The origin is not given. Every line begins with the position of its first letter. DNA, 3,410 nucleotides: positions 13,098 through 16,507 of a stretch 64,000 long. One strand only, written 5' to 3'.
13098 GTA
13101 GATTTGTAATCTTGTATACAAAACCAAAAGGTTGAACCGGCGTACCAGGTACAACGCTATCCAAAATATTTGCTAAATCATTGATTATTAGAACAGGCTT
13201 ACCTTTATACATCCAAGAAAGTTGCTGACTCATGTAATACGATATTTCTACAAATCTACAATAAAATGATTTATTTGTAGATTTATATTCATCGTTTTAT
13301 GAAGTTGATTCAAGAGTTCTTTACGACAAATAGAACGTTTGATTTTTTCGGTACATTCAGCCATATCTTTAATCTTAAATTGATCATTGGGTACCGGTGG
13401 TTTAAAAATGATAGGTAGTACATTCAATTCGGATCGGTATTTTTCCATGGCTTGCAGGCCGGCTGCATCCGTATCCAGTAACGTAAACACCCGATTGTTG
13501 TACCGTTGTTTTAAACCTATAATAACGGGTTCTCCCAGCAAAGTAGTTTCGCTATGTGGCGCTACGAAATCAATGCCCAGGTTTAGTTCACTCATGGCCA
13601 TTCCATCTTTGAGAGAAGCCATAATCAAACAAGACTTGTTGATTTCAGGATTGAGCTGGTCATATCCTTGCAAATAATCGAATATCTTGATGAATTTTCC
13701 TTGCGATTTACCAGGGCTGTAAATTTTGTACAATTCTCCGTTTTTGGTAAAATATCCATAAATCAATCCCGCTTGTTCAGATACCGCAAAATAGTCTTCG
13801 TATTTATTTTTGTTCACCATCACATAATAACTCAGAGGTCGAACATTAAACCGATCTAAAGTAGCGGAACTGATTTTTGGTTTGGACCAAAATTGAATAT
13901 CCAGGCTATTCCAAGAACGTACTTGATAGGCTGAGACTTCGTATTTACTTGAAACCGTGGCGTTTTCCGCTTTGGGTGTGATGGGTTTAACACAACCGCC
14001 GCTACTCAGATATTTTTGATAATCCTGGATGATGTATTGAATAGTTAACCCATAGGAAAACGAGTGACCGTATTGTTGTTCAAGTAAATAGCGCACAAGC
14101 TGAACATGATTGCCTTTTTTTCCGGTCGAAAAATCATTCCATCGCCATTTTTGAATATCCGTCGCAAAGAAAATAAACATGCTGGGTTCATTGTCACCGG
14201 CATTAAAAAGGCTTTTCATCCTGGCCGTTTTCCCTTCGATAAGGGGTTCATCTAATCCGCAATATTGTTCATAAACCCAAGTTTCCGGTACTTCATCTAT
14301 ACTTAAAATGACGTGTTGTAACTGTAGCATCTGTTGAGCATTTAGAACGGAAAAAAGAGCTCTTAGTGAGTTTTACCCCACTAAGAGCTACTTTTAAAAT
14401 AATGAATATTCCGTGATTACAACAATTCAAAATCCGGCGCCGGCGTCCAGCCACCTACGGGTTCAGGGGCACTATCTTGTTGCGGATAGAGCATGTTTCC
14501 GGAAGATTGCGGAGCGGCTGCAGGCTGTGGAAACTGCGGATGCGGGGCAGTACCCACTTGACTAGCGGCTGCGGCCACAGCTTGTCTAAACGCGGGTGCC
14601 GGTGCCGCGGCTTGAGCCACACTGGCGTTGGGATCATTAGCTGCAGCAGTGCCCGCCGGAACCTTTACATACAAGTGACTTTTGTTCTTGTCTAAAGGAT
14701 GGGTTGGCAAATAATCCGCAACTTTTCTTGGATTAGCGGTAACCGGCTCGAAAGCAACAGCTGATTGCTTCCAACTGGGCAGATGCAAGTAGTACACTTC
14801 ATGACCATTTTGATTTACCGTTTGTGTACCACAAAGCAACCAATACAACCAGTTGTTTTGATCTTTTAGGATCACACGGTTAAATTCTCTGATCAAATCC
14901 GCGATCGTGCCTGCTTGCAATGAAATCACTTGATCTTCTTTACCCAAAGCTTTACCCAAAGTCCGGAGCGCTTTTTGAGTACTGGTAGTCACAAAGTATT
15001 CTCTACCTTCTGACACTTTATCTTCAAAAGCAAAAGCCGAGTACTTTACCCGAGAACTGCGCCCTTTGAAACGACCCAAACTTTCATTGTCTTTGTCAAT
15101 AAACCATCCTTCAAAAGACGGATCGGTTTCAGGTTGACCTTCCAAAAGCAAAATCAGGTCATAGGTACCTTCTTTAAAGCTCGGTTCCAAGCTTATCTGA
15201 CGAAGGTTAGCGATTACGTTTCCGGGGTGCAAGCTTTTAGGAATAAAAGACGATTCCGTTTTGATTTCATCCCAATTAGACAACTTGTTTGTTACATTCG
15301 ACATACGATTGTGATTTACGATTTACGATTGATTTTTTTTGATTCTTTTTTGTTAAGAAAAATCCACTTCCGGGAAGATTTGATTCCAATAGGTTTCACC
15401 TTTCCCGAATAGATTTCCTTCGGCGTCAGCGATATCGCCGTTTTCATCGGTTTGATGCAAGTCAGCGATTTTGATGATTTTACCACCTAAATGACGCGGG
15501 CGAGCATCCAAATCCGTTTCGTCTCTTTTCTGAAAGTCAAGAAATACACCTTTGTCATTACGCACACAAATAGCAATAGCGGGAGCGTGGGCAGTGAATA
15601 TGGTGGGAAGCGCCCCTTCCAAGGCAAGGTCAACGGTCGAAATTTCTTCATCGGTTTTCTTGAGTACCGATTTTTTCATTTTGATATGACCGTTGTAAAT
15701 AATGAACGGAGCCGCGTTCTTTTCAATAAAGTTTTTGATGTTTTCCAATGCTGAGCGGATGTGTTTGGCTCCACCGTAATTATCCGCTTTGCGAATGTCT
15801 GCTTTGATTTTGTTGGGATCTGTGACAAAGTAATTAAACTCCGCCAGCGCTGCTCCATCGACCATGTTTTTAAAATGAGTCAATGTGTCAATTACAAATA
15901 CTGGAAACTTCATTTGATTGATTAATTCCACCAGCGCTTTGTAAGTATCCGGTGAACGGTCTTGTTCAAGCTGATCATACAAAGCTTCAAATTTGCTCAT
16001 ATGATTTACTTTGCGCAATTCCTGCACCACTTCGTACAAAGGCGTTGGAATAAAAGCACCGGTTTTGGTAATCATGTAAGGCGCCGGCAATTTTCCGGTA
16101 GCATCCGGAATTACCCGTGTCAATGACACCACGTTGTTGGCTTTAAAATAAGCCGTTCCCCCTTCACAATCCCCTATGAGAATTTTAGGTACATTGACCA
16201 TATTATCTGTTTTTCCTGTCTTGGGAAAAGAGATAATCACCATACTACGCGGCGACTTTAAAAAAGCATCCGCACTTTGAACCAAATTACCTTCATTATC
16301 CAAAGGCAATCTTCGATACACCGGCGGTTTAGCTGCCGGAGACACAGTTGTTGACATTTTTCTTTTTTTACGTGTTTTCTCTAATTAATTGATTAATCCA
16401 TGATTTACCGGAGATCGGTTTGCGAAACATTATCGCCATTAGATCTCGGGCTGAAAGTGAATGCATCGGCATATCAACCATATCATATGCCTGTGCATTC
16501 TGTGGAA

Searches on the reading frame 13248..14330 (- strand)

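Call 9: search_protein_families(library=pfam, proteins=[window:13248-14330:-], max_evalue=0.01)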
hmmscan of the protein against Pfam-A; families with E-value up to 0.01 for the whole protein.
window:13248-14330:- (360 aa): 0 families

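Call 23: search_protein_families(library=phrogs, proteins=[window:13248-14330:-], max_evalue=0.001)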
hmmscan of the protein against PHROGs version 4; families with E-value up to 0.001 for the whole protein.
window:13248-14330:- (360 aa): 1 family
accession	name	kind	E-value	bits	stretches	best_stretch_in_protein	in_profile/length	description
phrog_12622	-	DNA, RNA and nucleotide metabolism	3.5e-19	70.1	1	12-297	33-317/415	DNA primase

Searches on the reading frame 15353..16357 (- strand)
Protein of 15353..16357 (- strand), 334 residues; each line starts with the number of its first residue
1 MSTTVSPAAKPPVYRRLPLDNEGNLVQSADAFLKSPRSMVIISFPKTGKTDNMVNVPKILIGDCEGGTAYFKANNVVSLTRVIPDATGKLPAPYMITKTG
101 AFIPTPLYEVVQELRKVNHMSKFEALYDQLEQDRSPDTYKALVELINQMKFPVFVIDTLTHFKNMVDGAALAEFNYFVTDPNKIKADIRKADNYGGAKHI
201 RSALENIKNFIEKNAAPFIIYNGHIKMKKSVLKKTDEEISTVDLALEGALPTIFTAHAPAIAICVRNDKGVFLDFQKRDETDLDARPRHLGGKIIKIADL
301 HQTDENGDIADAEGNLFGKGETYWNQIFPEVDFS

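Call 9: search_protein_families(library=pfam, proteins=[window:15353-16357:-], max_evalue=0.01)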
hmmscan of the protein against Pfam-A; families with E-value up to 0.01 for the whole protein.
window:15353-16357:- (334 aa): 1 family
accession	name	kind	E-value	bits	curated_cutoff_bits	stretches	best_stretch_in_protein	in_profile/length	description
PF13479.12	AAA_24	-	1.6e-06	28.6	27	1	36-175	2-89/195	AAA domain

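Call 23: search_protein_families(library=phrogs, proteins=[window:15353-16357:-], max_evalue=0.001)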
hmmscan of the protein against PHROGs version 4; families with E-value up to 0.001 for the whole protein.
window:15353-16357:- (334 aa): 1 family
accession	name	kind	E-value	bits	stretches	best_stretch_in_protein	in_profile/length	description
phrog_124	-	DNA, RNA and nucleotide metabolism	6.7e-05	23.4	1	36-171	43-129/382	Sak4-like ssDNA annealing protein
